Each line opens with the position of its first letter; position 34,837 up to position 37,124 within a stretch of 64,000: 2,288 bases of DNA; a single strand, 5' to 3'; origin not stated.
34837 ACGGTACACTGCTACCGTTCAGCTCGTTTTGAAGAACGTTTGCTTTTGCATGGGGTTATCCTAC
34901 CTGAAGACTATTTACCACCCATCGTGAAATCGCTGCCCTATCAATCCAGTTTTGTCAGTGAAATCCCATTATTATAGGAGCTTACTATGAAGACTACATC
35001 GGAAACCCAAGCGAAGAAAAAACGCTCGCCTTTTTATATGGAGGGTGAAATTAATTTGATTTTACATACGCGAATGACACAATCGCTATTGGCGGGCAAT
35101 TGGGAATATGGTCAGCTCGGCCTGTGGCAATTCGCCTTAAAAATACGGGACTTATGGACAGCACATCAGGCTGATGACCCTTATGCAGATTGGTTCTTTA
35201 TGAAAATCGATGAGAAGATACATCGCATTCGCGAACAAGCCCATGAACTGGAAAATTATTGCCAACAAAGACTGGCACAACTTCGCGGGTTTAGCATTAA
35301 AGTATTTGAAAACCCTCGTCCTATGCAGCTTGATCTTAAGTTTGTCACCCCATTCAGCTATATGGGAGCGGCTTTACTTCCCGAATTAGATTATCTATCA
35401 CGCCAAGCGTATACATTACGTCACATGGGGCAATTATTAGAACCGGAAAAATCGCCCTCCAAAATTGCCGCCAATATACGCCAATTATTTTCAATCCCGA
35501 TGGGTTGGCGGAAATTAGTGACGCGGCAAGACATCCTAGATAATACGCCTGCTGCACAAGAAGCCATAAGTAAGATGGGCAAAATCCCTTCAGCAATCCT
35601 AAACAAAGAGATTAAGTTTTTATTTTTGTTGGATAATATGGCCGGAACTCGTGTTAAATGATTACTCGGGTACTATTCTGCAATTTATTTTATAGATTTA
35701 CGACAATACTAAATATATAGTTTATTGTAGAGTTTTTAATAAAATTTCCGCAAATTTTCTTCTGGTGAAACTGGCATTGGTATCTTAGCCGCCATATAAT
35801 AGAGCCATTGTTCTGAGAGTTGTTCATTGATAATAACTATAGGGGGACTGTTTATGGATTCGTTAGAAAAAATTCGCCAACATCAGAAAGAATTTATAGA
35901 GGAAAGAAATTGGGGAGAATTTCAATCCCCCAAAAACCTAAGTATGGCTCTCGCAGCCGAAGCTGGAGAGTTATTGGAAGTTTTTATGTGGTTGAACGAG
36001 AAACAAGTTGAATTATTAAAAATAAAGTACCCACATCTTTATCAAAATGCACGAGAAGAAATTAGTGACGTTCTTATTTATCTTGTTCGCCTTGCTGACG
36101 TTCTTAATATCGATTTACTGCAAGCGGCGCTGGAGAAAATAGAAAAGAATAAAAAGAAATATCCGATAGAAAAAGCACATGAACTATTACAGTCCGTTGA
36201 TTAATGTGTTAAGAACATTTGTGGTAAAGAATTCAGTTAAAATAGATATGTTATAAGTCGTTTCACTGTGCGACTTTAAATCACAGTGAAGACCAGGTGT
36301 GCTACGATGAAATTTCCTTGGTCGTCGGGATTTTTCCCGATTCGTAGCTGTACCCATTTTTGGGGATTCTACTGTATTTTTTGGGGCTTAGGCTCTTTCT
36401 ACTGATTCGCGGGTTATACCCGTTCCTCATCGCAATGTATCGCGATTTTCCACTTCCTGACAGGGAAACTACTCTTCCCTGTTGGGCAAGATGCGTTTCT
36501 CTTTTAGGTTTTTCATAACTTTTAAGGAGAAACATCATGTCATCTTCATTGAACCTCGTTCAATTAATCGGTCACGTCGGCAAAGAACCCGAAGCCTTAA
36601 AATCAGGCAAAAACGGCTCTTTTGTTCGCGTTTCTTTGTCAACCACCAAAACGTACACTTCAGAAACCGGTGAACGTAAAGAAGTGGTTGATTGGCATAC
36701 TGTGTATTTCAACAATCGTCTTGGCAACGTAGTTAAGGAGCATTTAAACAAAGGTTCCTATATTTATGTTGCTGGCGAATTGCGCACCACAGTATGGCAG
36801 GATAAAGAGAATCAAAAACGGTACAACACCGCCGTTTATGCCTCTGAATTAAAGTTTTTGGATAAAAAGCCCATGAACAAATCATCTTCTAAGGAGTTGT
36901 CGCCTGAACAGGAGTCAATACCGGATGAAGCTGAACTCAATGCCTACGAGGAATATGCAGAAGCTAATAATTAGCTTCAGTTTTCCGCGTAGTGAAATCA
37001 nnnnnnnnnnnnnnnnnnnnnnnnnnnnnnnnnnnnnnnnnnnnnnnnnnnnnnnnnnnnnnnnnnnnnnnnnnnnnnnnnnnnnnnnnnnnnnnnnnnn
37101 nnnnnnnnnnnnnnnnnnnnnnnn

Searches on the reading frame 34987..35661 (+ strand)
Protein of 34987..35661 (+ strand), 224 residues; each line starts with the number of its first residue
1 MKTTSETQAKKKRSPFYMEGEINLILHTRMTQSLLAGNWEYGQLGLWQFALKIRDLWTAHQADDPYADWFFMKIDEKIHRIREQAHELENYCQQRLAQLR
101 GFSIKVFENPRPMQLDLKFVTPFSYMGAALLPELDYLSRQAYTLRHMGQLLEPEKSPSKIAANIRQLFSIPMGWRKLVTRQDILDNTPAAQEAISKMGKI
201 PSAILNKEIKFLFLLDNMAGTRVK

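Call 12: search_protein_families(library=pfam, proteins=[window:34987-35661:+])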
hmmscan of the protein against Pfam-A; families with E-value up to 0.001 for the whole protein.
window:34987-35661:+ (224 aa): 1 family
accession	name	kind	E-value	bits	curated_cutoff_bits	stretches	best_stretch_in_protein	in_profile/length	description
PF08900.16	AcaB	-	8.9e-39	133.9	27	1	19-208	6-205/215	Transcriptional regulator AcaB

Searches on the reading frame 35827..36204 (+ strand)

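Call 12: search_protein_families(library=pfam, proteins=[window:35827-36204:+])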
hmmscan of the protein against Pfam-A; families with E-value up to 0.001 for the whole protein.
window:35827-36204:+ (125 aa): 2 families
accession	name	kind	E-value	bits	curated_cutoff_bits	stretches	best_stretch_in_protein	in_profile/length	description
PF12643.12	MazG-like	-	1.6e-13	51.2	27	1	44-120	5-78/85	MazG-like family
PF03819.22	MazG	-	0.00014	22.5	22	1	33-113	1-71/74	MazG nucleotide pyrophosphohydrolase domain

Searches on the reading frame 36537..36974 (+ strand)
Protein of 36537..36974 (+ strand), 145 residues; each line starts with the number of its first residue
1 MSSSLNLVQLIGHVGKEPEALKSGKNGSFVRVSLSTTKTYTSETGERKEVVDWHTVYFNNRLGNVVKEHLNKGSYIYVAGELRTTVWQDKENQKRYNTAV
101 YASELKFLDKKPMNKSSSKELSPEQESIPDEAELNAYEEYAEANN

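Call 12: search_protein_families(library=pfam, proteins=[window:36537-36974:+])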
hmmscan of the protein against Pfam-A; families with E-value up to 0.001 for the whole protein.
window:36537-36974:+ (145 aa): 1 family
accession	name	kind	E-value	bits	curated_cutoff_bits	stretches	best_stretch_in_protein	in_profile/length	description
PF00436.31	SSB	-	1.6e-24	86.4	26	1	6-108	2-104/104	Single-strand binding protein family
